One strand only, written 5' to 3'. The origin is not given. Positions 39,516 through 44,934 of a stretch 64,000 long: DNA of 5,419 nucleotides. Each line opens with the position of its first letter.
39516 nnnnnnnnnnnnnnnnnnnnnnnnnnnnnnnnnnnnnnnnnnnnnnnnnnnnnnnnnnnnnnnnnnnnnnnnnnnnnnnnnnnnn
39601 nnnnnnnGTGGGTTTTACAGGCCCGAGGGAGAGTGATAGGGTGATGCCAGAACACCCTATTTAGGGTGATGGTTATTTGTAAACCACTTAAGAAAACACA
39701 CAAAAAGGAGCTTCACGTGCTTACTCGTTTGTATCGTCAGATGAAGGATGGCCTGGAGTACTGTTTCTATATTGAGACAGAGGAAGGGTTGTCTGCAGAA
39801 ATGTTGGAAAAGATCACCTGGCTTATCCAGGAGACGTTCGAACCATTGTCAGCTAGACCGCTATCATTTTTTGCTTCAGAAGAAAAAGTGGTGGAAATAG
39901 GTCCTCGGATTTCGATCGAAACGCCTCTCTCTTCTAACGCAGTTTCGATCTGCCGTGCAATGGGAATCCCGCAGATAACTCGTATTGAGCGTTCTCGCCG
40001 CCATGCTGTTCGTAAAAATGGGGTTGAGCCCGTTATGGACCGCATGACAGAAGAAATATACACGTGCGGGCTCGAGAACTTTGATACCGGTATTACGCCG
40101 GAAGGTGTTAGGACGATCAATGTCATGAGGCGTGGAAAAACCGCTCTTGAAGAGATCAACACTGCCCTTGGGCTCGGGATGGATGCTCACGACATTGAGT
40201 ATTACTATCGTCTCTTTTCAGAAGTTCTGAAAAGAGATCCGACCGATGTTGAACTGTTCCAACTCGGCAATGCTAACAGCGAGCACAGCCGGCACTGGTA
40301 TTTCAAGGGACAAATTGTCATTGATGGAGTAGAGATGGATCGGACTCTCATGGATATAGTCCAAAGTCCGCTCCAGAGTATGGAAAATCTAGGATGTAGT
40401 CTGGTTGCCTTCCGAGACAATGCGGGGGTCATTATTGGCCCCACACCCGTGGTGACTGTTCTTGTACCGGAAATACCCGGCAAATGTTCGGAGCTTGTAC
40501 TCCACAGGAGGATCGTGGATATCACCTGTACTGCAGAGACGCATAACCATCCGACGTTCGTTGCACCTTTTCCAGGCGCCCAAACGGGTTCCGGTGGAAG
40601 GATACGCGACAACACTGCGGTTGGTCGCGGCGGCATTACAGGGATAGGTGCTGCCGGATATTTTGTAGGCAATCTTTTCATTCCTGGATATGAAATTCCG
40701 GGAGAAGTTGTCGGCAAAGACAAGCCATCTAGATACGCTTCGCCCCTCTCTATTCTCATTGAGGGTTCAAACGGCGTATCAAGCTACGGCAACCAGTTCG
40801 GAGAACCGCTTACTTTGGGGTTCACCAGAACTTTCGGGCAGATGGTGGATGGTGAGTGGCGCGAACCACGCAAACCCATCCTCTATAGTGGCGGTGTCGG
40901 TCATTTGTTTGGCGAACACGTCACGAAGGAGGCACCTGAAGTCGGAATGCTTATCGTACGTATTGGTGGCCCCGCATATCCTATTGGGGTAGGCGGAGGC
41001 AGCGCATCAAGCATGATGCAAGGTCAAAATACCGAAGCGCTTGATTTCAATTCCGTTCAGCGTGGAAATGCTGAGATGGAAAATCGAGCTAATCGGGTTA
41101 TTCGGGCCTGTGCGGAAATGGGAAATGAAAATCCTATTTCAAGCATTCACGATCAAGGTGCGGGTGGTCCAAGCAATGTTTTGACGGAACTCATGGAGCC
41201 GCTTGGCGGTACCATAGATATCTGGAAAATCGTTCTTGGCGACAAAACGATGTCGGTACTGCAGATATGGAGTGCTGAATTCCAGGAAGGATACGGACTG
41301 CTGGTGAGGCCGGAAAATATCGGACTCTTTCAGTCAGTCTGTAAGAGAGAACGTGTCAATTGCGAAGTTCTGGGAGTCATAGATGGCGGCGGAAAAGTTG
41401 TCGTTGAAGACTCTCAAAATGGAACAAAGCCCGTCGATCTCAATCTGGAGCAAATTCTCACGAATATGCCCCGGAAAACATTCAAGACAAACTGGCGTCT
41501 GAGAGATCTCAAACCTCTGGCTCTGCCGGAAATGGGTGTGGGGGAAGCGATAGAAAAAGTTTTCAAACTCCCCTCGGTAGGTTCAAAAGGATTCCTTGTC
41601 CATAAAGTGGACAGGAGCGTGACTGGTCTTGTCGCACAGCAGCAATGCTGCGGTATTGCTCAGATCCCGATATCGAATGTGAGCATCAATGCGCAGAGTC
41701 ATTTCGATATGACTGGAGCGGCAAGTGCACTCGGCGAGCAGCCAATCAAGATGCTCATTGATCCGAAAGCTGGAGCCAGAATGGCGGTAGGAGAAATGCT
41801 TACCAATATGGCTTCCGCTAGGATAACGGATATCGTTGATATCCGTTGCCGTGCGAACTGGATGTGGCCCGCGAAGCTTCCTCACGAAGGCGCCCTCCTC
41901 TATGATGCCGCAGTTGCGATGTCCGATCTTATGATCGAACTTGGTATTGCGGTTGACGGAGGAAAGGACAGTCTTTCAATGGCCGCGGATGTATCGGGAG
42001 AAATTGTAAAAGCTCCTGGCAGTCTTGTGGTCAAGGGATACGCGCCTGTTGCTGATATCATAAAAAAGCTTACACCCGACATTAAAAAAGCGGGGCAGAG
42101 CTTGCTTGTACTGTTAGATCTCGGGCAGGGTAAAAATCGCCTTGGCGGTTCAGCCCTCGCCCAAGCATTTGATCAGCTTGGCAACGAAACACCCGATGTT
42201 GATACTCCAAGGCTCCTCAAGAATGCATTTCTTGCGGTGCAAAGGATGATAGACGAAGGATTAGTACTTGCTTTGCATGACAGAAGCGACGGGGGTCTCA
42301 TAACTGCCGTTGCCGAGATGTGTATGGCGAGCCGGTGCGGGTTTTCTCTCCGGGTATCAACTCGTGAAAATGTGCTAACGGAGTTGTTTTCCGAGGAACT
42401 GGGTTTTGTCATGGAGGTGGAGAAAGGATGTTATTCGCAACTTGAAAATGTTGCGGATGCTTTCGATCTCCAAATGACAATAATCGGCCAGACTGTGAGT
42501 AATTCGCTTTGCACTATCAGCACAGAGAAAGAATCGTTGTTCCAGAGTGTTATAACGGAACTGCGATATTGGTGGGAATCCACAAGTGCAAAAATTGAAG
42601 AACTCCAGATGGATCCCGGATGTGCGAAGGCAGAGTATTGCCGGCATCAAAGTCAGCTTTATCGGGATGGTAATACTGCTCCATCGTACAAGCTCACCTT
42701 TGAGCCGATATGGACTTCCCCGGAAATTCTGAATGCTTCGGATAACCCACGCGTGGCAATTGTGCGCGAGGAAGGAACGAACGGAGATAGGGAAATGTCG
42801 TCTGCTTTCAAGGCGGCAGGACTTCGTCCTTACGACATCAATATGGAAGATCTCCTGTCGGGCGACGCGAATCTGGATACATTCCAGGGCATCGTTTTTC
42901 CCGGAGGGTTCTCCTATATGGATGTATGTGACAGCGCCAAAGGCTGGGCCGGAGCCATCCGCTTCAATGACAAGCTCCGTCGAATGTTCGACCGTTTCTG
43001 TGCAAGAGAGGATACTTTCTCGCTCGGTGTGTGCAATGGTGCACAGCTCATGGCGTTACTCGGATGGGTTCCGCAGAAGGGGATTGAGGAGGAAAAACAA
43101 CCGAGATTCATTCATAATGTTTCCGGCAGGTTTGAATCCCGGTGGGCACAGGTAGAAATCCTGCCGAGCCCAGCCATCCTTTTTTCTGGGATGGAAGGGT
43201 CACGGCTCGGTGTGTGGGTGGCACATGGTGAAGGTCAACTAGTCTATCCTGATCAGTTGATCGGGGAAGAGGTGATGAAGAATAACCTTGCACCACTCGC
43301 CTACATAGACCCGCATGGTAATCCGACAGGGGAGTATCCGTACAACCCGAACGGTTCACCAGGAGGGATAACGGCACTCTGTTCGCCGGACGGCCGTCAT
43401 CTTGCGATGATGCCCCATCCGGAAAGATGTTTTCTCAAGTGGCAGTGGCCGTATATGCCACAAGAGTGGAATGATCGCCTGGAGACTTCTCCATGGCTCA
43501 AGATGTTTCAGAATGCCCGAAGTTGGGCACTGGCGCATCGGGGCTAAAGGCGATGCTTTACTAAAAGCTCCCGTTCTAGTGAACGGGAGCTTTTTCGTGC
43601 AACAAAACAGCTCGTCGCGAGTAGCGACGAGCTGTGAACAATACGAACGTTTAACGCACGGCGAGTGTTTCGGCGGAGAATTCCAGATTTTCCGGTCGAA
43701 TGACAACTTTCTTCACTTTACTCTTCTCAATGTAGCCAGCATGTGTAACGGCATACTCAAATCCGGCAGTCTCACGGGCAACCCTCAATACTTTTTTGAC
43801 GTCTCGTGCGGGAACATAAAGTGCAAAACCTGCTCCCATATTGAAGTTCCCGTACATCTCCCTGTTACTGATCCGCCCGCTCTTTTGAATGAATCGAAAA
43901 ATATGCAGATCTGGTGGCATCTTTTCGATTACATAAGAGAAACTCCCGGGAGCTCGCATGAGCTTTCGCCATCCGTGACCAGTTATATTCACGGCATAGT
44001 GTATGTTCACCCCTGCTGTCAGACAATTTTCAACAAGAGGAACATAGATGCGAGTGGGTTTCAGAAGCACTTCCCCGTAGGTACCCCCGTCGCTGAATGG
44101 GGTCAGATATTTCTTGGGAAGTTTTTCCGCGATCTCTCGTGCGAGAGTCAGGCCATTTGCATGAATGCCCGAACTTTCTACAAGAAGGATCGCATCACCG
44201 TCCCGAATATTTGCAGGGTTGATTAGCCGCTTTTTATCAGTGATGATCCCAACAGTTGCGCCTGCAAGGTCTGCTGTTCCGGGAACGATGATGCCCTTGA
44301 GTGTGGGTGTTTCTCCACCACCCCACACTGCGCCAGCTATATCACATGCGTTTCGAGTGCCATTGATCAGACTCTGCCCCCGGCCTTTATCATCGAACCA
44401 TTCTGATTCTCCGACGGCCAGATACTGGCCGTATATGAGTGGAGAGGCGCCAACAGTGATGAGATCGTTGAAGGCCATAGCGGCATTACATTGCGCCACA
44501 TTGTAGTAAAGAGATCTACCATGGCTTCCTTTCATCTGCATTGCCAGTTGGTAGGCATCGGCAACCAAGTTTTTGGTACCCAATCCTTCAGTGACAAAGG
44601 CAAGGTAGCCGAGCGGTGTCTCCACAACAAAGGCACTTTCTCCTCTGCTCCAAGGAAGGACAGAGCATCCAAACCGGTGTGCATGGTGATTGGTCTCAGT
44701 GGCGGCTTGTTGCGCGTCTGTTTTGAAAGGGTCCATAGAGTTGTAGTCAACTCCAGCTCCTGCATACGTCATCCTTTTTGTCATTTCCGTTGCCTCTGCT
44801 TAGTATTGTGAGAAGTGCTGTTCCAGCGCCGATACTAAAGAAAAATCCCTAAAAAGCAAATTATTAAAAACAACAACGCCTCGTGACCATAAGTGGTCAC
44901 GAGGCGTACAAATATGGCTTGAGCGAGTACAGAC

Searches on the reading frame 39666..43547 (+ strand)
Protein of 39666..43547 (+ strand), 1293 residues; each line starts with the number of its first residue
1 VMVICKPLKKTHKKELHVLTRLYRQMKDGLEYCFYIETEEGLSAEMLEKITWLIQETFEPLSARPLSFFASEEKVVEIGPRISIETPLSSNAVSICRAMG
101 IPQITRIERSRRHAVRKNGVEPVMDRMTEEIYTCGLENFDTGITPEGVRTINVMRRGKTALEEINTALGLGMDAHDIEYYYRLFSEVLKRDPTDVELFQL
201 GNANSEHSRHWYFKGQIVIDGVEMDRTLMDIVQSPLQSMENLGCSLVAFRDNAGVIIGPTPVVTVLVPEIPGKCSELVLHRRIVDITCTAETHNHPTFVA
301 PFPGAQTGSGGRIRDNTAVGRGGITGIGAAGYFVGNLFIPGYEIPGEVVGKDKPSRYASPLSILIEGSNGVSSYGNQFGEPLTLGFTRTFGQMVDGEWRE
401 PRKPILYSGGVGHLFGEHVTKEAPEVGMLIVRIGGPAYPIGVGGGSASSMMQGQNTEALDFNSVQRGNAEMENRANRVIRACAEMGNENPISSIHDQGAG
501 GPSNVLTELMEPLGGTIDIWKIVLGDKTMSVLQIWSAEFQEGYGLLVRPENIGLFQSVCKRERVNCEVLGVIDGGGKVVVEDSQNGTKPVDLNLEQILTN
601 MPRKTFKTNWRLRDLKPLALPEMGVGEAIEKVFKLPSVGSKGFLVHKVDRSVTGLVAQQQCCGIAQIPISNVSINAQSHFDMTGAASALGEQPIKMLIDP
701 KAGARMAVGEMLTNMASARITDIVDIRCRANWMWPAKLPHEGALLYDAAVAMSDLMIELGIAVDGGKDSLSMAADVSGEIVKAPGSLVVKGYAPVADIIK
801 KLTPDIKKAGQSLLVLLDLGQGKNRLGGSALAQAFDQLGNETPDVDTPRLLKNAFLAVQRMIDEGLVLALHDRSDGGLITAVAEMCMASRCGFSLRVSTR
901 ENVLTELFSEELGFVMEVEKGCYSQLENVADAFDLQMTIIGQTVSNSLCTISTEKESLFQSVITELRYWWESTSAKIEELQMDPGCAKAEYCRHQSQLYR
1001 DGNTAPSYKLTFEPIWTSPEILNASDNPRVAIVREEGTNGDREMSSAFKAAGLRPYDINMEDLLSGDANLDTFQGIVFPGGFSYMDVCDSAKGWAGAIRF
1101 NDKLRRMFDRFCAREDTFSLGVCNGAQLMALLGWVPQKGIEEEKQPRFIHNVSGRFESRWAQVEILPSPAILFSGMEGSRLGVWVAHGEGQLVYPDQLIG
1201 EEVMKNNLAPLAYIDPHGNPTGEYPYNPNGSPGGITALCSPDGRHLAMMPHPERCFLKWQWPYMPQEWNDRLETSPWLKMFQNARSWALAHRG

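Call 125: search_protein_families(library=pfam, proteins=[window:39666-43547:+], max_evalue=1e-8)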
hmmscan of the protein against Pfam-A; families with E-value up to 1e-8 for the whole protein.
window:39666-43547:+ (1293 aa): 5 families
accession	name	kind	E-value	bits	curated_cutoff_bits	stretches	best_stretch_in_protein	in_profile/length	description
PF13507.12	GATase_5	-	9.4e-103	343.3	27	1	1028-1287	2-259/260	CobB/CobQ-like glutamine amidotransferase domain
PF22689.1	FGAR-AT_PurM_N-like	-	4.3e-49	166.8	27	1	640-794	1-160/160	FGAR-AT PurM_N-like domain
PF02769.27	AIRS_C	-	8.4e-35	120.7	23.1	2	425-581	1-154/156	AIR synthase related protein, C-terminal domain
PF18072.6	FGAR-AT_linker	-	4.6e-11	43.5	26.6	1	161-210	1-49/50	Formylglycinamide ribonucleotide amidotransferase linker domain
PF18076.6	FGAR-AT_N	-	6.6e-10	39.4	26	1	31-131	1-104/115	Formylglycinamide ribonucleotide amidotransferase N-terminal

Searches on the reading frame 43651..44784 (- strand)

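Call 125: search_protein_families(library=pfam, proteins=[window:43651-44784:-], max_evalue=1e-8)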
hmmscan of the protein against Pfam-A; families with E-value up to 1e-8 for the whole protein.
window:43651-44784:- (377 aa): 2 families
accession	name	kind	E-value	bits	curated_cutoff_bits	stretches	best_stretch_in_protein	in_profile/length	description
PF02769.27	AIRS_C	-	5.2e-12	46.6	23.1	1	194-360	1-153/156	AIR synthase related protein, C-terminal domain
PF00586.29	AIRS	-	4.2e-09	37.2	24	0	75-180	29-111/112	AIR synthase related protein, N-terminal domain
